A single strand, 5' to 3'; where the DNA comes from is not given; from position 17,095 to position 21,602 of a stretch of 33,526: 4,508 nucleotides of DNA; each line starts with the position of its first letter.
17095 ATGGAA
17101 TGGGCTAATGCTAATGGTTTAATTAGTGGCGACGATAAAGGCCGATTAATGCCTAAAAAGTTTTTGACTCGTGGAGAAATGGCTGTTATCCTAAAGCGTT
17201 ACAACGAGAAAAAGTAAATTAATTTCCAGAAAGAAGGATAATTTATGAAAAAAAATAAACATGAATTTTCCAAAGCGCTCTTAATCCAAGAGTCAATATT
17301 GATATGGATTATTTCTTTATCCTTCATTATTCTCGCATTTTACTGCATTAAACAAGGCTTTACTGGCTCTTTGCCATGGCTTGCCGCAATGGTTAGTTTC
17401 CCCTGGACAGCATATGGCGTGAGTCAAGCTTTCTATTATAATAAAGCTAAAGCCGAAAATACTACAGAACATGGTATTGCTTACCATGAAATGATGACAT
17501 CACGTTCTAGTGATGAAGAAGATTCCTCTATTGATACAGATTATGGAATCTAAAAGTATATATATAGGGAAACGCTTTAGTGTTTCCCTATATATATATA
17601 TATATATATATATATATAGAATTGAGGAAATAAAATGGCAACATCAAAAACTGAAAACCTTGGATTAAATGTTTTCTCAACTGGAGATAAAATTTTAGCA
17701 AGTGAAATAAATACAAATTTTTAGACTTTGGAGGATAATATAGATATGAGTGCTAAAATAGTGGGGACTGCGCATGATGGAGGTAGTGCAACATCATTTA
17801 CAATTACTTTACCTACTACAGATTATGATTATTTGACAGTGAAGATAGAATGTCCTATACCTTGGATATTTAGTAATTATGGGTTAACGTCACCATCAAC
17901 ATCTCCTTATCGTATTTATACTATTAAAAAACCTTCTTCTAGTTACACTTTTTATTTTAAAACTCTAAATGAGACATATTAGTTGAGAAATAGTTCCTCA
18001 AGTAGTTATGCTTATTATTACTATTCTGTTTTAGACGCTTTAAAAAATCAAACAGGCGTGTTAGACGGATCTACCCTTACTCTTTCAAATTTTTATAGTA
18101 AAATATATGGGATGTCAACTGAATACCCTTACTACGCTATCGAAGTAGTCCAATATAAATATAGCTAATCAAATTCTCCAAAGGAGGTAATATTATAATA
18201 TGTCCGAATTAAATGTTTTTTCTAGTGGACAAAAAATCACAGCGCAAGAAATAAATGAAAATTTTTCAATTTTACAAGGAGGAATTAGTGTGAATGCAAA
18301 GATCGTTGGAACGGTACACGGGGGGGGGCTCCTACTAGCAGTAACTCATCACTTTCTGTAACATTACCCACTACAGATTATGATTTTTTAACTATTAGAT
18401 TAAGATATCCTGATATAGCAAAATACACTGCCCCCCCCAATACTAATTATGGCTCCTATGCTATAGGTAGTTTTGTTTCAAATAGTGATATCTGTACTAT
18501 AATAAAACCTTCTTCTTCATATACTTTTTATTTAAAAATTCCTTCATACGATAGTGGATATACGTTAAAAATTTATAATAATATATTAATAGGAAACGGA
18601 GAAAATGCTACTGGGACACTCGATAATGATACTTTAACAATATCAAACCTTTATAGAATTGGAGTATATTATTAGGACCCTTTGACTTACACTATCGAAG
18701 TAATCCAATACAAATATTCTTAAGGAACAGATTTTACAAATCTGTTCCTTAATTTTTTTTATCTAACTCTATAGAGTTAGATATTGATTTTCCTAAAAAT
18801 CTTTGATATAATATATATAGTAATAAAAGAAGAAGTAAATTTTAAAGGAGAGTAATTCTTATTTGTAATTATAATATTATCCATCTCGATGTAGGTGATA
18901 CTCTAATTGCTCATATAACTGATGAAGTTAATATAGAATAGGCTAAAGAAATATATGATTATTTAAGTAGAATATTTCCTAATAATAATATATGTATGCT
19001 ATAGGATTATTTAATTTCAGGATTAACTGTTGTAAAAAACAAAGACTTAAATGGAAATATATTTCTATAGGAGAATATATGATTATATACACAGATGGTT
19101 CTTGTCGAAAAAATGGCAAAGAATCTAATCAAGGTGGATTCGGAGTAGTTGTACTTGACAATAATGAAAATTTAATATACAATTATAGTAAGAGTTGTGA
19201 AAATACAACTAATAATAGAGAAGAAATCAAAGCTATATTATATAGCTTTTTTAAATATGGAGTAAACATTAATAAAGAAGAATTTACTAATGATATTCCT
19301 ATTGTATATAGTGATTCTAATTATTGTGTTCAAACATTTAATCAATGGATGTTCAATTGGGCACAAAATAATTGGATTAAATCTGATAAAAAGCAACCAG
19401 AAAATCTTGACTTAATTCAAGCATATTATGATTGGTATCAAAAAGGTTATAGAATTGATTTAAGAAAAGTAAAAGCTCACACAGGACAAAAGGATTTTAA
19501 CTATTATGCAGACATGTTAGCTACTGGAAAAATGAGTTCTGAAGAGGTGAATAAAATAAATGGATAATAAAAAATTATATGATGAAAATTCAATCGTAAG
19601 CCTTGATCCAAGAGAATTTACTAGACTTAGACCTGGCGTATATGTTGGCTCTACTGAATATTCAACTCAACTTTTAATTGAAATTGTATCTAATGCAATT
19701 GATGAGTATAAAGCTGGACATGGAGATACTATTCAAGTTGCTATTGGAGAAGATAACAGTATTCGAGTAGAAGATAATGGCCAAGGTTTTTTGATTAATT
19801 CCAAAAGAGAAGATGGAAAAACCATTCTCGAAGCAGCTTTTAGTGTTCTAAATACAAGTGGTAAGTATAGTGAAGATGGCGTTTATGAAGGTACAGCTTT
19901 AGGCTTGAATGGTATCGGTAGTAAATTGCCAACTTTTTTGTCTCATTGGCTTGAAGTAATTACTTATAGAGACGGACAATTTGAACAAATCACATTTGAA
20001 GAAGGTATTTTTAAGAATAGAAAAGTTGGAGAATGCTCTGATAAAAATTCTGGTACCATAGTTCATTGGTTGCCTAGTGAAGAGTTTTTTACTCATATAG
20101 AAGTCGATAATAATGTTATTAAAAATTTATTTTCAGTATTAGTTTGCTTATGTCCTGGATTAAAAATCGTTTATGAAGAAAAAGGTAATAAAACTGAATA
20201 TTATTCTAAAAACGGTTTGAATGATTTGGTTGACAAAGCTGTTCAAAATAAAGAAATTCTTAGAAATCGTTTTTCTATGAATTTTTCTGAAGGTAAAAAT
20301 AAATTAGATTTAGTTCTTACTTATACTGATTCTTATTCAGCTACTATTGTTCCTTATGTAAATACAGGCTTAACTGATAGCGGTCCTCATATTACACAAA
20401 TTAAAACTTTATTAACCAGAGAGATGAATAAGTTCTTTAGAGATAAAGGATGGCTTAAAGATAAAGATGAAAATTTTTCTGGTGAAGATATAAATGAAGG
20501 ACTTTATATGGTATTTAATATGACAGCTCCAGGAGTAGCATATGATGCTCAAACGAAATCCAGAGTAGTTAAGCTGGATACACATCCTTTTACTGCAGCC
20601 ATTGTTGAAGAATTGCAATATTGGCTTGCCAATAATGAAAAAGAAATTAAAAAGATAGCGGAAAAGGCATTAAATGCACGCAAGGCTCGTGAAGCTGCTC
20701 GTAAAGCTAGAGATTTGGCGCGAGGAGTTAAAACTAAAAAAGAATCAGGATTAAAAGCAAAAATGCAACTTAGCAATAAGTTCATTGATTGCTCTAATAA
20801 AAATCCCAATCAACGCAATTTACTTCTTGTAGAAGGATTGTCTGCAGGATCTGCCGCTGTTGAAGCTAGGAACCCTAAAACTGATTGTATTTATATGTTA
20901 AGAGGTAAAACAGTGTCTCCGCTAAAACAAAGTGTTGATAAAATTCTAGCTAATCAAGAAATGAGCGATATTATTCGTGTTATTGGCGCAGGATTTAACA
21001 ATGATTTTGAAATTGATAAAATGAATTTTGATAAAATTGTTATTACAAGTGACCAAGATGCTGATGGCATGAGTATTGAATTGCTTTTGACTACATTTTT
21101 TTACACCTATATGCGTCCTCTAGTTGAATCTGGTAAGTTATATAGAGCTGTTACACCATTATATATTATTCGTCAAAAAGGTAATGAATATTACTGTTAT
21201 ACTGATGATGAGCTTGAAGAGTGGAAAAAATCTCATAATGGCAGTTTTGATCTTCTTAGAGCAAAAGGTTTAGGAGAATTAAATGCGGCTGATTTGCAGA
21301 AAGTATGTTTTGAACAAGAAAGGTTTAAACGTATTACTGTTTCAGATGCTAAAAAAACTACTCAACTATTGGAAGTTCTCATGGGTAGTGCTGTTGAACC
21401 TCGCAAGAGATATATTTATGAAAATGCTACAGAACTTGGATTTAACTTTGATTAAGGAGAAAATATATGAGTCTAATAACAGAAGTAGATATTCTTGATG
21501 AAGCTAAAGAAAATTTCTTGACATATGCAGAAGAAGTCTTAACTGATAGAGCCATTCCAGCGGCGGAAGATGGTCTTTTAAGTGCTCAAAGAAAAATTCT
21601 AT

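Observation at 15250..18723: Three paralogous fibre-like proteins share N- and C-terminal modules; one needs a -1 shift at a G9 tract and also carries a C8 tract.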

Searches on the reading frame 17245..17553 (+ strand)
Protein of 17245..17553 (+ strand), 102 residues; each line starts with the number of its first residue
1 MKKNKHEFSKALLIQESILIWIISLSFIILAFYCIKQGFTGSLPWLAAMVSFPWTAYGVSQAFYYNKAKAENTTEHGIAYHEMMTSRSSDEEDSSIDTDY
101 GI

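Call 17: search_protein_families(library=phrogs, max_evalue=1, proteins=[window:17245-17550:+])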
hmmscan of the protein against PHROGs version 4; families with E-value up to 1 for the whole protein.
seq(102 aa): 3 families
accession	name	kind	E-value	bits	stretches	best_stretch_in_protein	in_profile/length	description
phrog_17876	-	unknown function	0.0018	19.4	1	3-73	43-107/126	-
phrog_37691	-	unknown function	0.12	13.5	1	3-84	42-115/127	-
phrog_30711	-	unknown function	0.16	12.9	1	10-31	35-55/63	-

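Call 18: search_protein_families(library=pfam, max_evalue=1, proteins=[window:17245-17550:+])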
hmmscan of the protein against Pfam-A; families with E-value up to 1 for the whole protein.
seq(102 aa): 0 families

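Call 70: find_encoding_contigs(protein=window:17245-17553:+, flank=3000, max_places=10)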
Protein window:17245-17553:+ (102 aa): 8 contigs read that carry it; 7 places shown.
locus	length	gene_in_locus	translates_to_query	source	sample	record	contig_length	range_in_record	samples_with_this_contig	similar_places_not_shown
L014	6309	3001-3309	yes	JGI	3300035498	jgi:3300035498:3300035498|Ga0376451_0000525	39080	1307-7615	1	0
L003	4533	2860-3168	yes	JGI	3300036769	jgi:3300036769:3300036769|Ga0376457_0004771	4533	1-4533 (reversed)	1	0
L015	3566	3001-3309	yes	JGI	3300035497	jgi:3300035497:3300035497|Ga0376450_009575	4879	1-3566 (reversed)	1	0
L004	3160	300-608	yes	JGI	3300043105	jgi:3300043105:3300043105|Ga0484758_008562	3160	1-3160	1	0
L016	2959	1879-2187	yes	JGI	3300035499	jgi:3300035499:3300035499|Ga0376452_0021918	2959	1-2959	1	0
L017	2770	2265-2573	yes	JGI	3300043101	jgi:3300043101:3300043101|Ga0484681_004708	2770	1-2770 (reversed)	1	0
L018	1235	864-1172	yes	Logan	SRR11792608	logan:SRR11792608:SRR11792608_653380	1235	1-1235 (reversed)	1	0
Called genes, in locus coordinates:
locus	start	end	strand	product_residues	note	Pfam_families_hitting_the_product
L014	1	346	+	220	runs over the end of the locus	PF13638:PIN_4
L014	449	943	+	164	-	PF02562:PhoH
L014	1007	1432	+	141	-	-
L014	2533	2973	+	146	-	PF00395:SLH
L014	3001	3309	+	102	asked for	-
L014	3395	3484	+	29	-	-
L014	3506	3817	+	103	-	-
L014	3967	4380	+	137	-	-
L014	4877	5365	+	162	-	PF00075:RNase_H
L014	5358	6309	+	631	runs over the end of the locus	PF02518:HATPase_c (weak), PF00204:DNA_gyraseB, PF01751:Toprim, PF00986:DNA_gyraseB_C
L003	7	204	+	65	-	-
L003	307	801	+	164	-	PF02562:PhoH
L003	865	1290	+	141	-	-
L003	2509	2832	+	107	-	PF00395:SLH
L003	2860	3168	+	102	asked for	-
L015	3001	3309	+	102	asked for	-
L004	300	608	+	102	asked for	-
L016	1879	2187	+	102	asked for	-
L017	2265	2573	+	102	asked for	-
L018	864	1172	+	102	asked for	-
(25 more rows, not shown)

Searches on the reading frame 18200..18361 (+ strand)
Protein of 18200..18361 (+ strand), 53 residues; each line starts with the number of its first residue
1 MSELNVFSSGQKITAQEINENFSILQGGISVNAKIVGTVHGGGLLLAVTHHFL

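Call 69: find_encoding_contigs(protein=window:18200-18361:+, flank=10000, max_places=10)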
Protein window:18200-18361:+ (53 aa): no gene with exactly this product is on record in the collection.

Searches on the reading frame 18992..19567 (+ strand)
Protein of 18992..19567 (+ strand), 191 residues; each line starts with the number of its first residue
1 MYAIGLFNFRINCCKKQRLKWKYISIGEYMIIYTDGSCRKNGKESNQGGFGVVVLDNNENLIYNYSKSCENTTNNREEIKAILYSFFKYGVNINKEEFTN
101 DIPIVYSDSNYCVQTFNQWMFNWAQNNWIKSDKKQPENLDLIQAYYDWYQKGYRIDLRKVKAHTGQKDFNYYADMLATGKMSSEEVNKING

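Call 86: find_encoding_contigs(protein=window:18992-19567:+, flank=2500, max_places=10)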
Protein window:18992-19567:+ (191 aa): 5 contigs read that carry it; 4 places shown.
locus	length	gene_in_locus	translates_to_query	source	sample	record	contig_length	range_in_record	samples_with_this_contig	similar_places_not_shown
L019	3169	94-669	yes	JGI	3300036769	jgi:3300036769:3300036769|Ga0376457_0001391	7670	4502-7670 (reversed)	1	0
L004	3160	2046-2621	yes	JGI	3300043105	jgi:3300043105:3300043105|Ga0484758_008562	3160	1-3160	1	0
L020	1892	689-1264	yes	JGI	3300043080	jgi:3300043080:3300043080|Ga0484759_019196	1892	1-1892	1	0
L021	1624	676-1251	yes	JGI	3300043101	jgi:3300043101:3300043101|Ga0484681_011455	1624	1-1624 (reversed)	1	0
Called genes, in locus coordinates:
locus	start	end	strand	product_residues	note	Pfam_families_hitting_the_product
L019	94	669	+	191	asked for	PF00075:RNase_H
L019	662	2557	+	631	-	PF02518:HATPase_c (weak), PF00204:DNA_gyraseB, PF01751:Toprim, PF00986:DNA_gyraseB_C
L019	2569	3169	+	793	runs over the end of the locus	PF00521:DNA_topoisoIV, PF03989:DNA_gyraseA_C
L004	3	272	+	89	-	?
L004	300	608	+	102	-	-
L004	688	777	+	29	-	-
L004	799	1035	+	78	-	-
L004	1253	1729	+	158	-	-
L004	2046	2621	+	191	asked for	PF00075:RNase_H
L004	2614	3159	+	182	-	?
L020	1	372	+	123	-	?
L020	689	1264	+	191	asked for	PF00075:RNase_H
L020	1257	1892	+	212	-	?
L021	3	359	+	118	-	?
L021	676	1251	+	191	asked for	PF00075:RNase_H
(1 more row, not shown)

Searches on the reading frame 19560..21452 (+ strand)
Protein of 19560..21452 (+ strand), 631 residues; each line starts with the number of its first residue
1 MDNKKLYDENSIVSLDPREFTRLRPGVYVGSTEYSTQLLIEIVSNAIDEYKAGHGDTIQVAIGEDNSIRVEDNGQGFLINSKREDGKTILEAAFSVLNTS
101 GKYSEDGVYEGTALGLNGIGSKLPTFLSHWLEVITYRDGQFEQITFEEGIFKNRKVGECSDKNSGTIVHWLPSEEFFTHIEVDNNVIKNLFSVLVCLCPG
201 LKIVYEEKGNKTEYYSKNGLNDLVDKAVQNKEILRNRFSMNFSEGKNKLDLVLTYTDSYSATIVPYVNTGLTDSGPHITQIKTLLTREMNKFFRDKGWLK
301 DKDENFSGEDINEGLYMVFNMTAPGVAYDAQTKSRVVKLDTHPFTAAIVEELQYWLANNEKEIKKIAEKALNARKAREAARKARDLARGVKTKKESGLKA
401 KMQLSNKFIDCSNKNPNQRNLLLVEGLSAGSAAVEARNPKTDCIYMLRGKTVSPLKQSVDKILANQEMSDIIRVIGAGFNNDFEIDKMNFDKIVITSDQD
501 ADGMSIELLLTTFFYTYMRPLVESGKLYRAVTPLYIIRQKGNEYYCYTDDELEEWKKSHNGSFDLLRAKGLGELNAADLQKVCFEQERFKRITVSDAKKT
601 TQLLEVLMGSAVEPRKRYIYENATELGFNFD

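Call 92: search_dna_similar(query=window:19560-21452:+, collection=phages, mode=protein, max_evalue=1e-10, max_rows=15)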
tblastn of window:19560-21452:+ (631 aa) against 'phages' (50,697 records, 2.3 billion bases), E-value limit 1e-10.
Records with a match: 430; places in all: 430; records where one place covers at least 80% of the query: 203.
Best place of each record, by identity: <60% 430.
By first word of the organism name: Erwinia 54; Bacillus 48; Bacteriophage 42; Rhizobium 24; Enterobacter 24; Lactococcus 22; Aeromonas 18; Pseudomonas 17; Enterococcus 16; Prevotella 15; and 33 more.
By host as written in the record: - 69; Erwinia amylovora 43; Lactococcus lactis 17; Prevotella sp. 15; Listeria monocytogenes 12; Staphylococcus aureus 11; Bacillus anthracis Sterne 10; Pseudomonas putida KT2440 and Paw85 9; and 133 more.
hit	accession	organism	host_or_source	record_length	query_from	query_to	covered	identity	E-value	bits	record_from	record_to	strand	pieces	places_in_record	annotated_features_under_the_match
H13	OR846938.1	Listeria phage LM 4-11-1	Listeria monocytogenes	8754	7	631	99%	34.9%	3e-90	311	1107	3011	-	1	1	record has no annotation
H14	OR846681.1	Enterococcus phage Efs 1-1-1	Enterococcus faecalis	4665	7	622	98%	35.2%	3e-89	308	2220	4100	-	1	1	record has no annotation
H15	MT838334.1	Bacteriophage sp.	human fecal samples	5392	7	623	98%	34.9%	2e-79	280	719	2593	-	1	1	record has no annotation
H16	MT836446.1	Bacteriophage sp.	human fecal samples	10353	6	623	98%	34.6%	3e-96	329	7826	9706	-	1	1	record has no annotation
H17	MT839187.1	Bacteriophage sp.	human fecal samples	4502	7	623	98%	34.4%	1e-83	291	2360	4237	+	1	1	record has no annotation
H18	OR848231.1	Listeria phage LM 4-14-1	Listeria monocytogenes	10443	2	623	99%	34.1%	5e-84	293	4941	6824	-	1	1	record has no annotation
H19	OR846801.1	Listeria phage LM 4-11-1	Listeria monocytogenes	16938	2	623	99%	34.1%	5e-84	293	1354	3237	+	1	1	record has no annotation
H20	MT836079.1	Bacteriophage sp.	human fecal samples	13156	7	623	98%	34.2%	4e-79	279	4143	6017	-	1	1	record has no annotation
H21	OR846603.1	Enterococcus phage Efs 1-1-1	Enterococcus faecalis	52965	7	623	98%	33.7%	2e-86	301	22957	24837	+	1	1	record has no annotation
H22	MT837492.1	Bacteriophage sp.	human fecal samples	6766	7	623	98%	33.6%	9e-91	313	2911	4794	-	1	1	record has no annotation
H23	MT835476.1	Bacteriophage sp.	human fecal samples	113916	7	624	98%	33.2%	3e-80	283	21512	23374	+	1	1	record has no annotation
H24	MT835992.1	Bacteriophage sp.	human fecal samples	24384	1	623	99%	32.6%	3e-92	318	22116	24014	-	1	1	record has no annotation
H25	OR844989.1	Staphylococcus phage SA 1306 Kay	Staphylococcus aureus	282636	1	630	100%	32.0%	5e-76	270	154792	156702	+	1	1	record has no annotation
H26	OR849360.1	Listeria phage LM 4-14-1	Listeria monocytogenes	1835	38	619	92%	34.5%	4e-89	293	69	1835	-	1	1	record has no annotation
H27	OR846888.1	Listeria phage LM 4-11-1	Listeria monocytogenes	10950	38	619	92%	34.5%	8e-84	293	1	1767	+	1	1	record has no annotation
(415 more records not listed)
